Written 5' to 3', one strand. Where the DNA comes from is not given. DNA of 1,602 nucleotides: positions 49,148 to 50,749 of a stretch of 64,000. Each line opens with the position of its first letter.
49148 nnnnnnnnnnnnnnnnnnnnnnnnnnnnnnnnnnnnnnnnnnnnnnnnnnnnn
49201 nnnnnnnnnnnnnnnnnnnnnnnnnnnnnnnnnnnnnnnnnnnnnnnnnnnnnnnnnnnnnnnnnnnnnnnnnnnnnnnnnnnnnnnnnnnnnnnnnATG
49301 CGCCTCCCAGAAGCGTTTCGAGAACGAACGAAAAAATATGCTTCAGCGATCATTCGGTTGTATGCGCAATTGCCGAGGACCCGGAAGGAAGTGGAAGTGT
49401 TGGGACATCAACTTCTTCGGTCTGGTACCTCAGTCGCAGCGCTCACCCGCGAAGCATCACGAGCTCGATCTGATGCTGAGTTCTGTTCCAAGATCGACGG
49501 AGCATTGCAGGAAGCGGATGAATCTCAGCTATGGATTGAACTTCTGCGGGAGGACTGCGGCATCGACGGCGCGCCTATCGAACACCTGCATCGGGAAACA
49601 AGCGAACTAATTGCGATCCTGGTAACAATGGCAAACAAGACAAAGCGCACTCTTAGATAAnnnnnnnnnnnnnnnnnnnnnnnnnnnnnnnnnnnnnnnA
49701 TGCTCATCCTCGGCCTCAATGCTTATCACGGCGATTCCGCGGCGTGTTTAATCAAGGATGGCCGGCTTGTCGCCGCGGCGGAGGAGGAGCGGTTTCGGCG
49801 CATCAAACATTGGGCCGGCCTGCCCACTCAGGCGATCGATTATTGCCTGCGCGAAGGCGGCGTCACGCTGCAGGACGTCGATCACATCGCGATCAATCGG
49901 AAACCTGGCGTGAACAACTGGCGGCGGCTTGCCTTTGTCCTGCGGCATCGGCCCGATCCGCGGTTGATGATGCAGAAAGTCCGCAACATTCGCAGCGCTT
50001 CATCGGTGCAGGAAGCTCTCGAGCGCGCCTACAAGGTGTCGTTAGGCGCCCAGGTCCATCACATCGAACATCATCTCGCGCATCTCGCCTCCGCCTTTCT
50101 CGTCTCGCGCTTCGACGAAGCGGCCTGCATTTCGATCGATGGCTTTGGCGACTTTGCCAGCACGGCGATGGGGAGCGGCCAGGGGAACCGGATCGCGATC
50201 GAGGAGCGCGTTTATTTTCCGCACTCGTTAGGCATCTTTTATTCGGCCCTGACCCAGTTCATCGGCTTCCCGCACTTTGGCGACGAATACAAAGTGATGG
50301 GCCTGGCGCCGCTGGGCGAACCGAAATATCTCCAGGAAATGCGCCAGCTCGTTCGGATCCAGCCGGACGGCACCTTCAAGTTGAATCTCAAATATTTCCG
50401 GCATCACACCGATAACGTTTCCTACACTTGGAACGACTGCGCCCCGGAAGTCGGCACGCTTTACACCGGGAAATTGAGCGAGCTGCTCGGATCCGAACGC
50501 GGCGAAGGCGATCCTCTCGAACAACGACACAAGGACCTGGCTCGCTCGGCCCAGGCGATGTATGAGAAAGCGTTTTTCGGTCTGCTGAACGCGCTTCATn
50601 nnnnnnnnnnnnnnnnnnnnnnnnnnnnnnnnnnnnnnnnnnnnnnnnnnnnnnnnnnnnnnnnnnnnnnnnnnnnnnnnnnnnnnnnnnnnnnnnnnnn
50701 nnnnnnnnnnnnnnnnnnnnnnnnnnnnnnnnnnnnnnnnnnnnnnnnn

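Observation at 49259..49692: Second four-helix-bundle cassette with the same architecture but different arm words (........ octamers), between GT26 and carbamoyltransferase genes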

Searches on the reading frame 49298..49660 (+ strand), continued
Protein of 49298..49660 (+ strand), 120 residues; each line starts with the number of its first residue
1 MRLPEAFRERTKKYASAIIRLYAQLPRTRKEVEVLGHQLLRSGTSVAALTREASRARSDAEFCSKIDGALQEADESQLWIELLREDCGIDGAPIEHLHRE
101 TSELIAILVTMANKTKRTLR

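Call 60: fold_search(model_id=the predicted structure, library=pdb)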
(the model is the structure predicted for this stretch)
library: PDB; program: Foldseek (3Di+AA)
matches with E <= 10: 513; with E <= 0.001: 5
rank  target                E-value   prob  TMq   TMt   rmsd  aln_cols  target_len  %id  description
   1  2rld_E                1.4e-05  1.00  0.79  0.88   2.0       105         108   33  CRYSTAL STRUCTURE OF A PROTEIN WITH UNKNOWN FUNCTION FROM S23 RIBOSOMAL PROTEIN FAMILY (BT_0352) FROM BACTEROIDES THET (released 2007-10-30)
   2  2rld_B                4.6e-05  1.00  0.80  0.85   2.0       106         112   33  CRYSTAL STRUCTURE OF A PROTEIN WITH UNKNOWN FUNCTION FROM S23 RIBOSOMAL PROTEIN FAMILY (BT_0352) FROM BACTEROIDES THET (released 2007-10-30)
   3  2rld_C                9.8e-05  1.00  0.80  0.83   2.1       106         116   33  CRYSTAL STRUCTURE OF A PROTEIN WITH UNKNOWN FUNCTION FROM S23 RIBOSOMAL PROTEIN FAMILY (BT_0352) FROM BACTEROIDES THET (released 2007-10-30)
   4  2rld_A                2.4e-04  1.00  0.77  0.81   2.2       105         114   32  CRYSTAL STRUCTURE OF A PROTEIN WITH UNKNOWN FUNCTION FROM S23 RIBOSOMAL PROTEIN FAMILY (BT_0352) FROM BACTEROIDES THET (released 2007-10-30)
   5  2rld_D                3.2e-04  1.00  0.81  0.90   2.1       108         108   32  CRYSTAL STRUCTURE OF A PROTEIN WITH UNKNOWN FUNCTION FROM S23 RIBOSOMAL PROTEIN FAMILY (BT_0352) FROM BACTEROIDES THET (released 2007-10-30)
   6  2gsc_E                4.4e-03  1.00  0.77  0.81   2.2       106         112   17  Crystal Structure of the Conserved Hypothetical Cytosolic Protein Xcc0516 from Xanthomonas campestris (released 2006-10-03)
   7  2gsc_A                1.0e-02  1.00  0.76  0.80   2.2       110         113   15  Crystal Structure of the Conserved Hypothetical Cytosolic Protein Xcc0516 from Xanthomonas campestris (released 2006-10-03)
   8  2gsc_B                1.1e-02  1.00  0.78  0.80   2.2       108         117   17  Crystal Structure of the Conserved Hypothetical Cytosolic Protein Xcc0516 from Xanthomonas campestris (released 2006-10-03)
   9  2gsc_D                1.2e-02  1.00  0.77  0.81   2.2       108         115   17  Crystal Structure of the Conserved Hypothetical Cytosolic Protein Xcc0516 from Xanthomonas campestris (released 2006-10-03)
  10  2gsc_C                1.7e-02  1.00  0.74  0.80   2.2       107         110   15  Crystal Structure of the Conserved Hypothetical Cytosolic Protein Xcc0516 from Xanthomonas campestris (released 2006-10-03)
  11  4dwl_B                3.1e-02  1.00  0.70  0.76   2.7       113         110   17  Avd molecule from Bordetella bacteriophage DGR (released 2013-02-27)
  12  4dwl_E                3.4e-02  1.00  0.72  0.78   2.4       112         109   17  Avd molecule from Bordetella bacteriophage DGR (released 2013-02-27)
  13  8ube_D                3.7e-02  1.00  0.70  0.75   3.1       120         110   17  Diversity-generating retroelement (DGR) ribonucleoprotein reverse transcriptase - Resting State 1a (released 2024-10-23)
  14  4dwl_D                4.1e-02  1.00  0.71  0.78   2.5       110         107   17  Avd molecule from Bordetella bacteriophage DGR (released 2013-02-27)
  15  4dwl_C                4.4e-02  1.00  0.74  0.79   2.4       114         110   17  Avd molecule from Bordetella bacteriophage DGR (released 2013-02-27)
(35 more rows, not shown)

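Call 89: search_protein_families(library=padloc, proteins=[window:49298-49660:+], max_evalue=0.01)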
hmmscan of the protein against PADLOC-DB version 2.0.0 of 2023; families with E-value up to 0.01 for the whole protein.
window:49298-49660:+ (120 aa): 0 families

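Call 90: search_protein_families(library=phrogs, proteins=[window:49298-49660:+], max_evalue=0.001)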
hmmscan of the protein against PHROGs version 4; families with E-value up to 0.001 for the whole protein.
window:49298-49660:+ (120 aa): 0 families

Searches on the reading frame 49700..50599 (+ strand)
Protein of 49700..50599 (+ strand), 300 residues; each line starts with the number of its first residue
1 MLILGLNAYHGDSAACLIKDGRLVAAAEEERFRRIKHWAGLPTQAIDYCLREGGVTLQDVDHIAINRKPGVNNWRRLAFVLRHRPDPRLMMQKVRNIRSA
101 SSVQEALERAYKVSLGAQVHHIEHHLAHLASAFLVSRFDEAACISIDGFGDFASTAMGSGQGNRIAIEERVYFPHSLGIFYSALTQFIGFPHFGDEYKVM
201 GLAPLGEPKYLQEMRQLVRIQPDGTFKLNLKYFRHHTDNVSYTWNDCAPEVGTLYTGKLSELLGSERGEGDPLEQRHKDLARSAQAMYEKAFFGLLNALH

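Call 35: find_related_loci(query=window:49700-50599:+, collection=metagenome_contigs, flank=2500)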
Query window:49700-50599:+ (300 aa) in metagenome_contigs; peptide patterns used: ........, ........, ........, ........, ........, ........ (x = any residue, [..] = any of these).
600 stretches matched a pattern (row limit reached: there are more); 586 encode a relative of the query (tblastn E <= 1e-3); the best 80 are kept; 80 distinct loci.
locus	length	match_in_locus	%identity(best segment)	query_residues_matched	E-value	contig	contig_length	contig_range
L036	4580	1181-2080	86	1-300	0e+0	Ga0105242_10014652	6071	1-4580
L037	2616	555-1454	85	1-300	0e+0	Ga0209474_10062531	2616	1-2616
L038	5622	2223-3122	81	1-300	2e-172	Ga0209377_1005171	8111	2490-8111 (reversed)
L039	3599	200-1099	80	1-300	1e-175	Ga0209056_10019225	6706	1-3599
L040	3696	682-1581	79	1-300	2e-172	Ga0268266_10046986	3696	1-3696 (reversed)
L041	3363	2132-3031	76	1-300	4e-169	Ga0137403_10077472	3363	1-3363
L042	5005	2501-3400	76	1-300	1e-162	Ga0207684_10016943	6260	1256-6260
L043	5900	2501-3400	76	1-300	6e-161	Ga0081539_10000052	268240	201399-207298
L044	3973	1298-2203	74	1-300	9e-159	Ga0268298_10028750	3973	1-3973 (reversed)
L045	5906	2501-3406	73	1-300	1e-153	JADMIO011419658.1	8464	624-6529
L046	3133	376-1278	73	1-300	1e-160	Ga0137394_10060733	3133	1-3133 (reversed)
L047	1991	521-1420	73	1-300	1e-164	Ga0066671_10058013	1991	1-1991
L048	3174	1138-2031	76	3-300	2e-156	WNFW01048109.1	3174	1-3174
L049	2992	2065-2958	76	3-300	2e-155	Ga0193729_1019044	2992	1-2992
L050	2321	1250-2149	74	1-300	6e-157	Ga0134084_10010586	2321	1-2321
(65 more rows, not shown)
